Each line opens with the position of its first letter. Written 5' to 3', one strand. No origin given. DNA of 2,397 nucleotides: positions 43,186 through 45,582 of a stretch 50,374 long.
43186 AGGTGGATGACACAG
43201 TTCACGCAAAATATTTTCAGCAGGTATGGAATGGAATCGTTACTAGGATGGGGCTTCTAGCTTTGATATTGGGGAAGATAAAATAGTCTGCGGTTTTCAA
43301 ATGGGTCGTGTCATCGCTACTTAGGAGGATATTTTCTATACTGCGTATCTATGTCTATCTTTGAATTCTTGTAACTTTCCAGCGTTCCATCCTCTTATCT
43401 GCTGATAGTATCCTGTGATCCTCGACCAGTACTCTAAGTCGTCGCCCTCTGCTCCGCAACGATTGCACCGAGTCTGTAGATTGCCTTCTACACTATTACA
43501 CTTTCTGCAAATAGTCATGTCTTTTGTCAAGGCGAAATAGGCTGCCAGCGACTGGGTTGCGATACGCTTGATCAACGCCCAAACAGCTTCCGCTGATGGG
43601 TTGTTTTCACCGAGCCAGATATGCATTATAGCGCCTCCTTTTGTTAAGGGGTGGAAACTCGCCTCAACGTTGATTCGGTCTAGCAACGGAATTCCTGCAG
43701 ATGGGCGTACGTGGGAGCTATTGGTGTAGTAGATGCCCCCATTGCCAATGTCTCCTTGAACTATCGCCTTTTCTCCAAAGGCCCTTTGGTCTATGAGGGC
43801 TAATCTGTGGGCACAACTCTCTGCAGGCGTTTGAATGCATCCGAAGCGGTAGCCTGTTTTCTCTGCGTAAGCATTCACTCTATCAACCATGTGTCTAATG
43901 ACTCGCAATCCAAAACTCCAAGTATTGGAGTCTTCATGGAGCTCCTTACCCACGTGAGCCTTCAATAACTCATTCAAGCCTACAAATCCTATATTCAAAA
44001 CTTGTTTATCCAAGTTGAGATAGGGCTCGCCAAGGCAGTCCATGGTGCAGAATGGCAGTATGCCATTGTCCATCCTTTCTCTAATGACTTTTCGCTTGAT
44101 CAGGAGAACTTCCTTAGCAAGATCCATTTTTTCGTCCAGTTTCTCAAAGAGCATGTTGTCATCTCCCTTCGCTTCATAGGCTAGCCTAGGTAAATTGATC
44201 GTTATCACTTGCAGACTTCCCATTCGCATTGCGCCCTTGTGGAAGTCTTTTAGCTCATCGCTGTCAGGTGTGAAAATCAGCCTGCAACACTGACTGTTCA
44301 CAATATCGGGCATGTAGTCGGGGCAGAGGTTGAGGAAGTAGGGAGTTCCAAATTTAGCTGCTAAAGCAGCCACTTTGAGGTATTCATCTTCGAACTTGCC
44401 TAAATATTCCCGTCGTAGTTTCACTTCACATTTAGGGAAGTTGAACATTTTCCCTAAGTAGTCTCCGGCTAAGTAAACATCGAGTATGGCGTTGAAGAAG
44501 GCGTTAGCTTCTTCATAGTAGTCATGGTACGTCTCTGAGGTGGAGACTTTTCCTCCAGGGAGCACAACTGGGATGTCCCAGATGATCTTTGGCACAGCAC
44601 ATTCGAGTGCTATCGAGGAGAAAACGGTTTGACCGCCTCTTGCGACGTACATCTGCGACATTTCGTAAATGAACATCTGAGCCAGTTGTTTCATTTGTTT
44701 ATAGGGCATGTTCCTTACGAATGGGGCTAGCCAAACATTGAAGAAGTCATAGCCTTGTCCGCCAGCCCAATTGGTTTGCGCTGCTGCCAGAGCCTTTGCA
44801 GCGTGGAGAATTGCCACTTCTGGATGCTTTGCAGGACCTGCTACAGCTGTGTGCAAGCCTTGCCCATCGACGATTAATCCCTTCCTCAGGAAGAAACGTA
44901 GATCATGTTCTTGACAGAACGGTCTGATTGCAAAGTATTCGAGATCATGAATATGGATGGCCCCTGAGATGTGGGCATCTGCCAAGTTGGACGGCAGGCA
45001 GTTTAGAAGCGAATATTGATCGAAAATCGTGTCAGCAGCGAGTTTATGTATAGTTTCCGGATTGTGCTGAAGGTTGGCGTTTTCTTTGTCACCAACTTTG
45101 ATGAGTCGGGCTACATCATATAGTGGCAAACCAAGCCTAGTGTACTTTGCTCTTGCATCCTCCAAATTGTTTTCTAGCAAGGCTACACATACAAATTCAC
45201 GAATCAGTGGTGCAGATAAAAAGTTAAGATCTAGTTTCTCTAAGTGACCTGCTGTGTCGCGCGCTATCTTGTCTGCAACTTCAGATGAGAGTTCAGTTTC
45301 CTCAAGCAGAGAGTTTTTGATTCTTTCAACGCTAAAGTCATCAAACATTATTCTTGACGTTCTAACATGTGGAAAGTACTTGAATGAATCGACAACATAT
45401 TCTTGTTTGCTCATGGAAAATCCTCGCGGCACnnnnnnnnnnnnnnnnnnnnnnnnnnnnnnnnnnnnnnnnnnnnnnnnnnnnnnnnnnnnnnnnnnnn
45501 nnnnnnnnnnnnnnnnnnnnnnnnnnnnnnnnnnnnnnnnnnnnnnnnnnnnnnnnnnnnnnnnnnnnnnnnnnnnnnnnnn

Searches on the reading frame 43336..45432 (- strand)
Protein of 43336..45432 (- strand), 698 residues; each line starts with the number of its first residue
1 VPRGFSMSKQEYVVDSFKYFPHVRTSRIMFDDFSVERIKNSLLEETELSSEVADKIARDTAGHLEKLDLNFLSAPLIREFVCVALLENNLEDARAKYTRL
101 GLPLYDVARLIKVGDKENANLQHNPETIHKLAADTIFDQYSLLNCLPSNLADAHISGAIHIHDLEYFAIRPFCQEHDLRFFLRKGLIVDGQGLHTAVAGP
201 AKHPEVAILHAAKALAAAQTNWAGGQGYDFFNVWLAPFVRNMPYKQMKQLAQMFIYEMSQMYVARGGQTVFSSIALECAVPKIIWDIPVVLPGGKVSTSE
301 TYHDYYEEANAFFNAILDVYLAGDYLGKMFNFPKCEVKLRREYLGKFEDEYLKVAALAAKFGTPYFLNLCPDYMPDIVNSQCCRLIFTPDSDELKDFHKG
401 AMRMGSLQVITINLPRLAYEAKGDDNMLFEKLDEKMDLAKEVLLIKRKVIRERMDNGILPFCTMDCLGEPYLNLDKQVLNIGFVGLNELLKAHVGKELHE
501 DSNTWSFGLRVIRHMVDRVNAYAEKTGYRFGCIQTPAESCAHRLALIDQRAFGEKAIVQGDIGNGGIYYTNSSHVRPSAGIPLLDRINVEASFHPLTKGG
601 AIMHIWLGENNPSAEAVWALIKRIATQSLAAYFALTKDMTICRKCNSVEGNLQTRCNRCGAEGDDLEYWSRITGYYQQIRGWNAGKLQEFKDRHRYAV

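Call 6: search_protein_families(library=pfam, proteins=[window:43336-45432:-], max_evalue=0.1)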
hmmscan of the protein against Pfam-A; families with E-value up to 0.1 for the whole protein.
window:43336-45432:- (698 aa): 2 families
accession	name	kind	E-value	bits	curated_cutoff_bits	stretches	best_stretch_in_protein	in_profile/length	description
PF13597.11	NRDD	-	8.7e-160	533.5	26.2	1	117-696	1-562/562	Anaerobic ribonucleoside-triphosphate reductase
PF03477.21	ATP-cone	-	0.04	14.9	25.8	1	25-98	5-80/88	ATP cone domain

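Call 7: search_protein_families(library=ncbifam, proteins=[window:43336-45432:-], max_evalue=0.1)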
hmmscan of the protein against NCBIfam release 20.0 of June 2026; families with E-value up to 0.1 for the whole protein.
window:43336-45432:- (698 aa): 8 families
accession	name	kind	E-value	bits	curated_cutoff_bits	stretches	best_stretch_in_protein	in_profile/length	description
TIGR02487.1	NrdD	equivalog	5.8e-155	517.1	326.35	1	116-695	1-580/581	anaerobic ribonucleoside-triphosphate reductase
NF006126.0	PRK08270.1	equivalog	4.4e-104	349.1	548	1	116-697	117-682/684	ribonucleoside triphosphate reductase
NF006358.0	PRK08579.1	equivalog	3.5e-87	293.1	585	2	405-697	333-623/624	anaerobic ribonucleoside triphosphate reductase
NF005497.0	PRK07111.1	equivalog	1.9e-66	224.9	764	2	399-694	444-741/746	anaerobic ribonucleoside triphosphate reductase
NF006127.0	PRK08271.1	equivalog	4.2e-54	184.1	545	1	149-694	102-625/631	anaerobic ribonucleoside-triphosphate reductase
NF006732.0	PRK09263.1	equivalog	2e-51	175.3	657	1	116-695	115-704/712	anaerobic ribonucleoside-triphosphate reductase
NF011292.0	PRK14704.1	equivalog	7.8e-43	147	736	2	401-695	318-616/618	anaerobic ribonucleoside triphosphate reductase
TIGR02827.1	RNR_anaer_Bdell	equivalog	4e-42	144.5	568.3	1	152-694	78-595/596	anaerobic ribonucleoside-triphosphate reductase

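Call 15: search_solved_structures(query=window:43336-45432:-, max_evalue=0.01, show_alignments=1)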
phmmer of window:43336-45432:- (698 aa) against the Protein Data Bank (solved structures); distinct sequences matched with E-value up to 0.01: 5.
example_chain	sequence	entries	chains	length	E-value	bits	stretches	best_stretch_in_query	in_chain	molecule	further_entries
8p23_A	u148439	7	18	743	3e-38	134.6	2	399-694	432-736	Anaerobic ribonucleoside-triphosphate reductase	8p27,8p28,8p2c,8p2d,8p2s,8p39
4coi_A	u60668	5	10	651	2.9e-32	114.8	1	150-687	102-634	ANAEROBIC RIBONUCLEOSIDE-TRIPHOSPHATE REDUCTASE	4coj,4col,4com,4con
4u3e_A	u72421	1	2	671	3.3e-32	114.6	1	150-687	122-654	Ribonucleoside triphosphate reductase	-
9d3x_A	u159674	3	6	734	7.6e-26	93.6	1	117-652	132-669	Anaerobic ribonucleoside-triphosphate reductase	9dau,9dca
1h78_A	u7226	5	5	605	1.5e-23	86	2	405-693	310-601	ANAEROBIC RIBONUCLEOTIDE-TRIPHOSPHATE REDUCTASE LARGE CHAIN | ANAEROBIC RIBONUCLEOTIDE-TRIPHOSPHATE REDUCTASE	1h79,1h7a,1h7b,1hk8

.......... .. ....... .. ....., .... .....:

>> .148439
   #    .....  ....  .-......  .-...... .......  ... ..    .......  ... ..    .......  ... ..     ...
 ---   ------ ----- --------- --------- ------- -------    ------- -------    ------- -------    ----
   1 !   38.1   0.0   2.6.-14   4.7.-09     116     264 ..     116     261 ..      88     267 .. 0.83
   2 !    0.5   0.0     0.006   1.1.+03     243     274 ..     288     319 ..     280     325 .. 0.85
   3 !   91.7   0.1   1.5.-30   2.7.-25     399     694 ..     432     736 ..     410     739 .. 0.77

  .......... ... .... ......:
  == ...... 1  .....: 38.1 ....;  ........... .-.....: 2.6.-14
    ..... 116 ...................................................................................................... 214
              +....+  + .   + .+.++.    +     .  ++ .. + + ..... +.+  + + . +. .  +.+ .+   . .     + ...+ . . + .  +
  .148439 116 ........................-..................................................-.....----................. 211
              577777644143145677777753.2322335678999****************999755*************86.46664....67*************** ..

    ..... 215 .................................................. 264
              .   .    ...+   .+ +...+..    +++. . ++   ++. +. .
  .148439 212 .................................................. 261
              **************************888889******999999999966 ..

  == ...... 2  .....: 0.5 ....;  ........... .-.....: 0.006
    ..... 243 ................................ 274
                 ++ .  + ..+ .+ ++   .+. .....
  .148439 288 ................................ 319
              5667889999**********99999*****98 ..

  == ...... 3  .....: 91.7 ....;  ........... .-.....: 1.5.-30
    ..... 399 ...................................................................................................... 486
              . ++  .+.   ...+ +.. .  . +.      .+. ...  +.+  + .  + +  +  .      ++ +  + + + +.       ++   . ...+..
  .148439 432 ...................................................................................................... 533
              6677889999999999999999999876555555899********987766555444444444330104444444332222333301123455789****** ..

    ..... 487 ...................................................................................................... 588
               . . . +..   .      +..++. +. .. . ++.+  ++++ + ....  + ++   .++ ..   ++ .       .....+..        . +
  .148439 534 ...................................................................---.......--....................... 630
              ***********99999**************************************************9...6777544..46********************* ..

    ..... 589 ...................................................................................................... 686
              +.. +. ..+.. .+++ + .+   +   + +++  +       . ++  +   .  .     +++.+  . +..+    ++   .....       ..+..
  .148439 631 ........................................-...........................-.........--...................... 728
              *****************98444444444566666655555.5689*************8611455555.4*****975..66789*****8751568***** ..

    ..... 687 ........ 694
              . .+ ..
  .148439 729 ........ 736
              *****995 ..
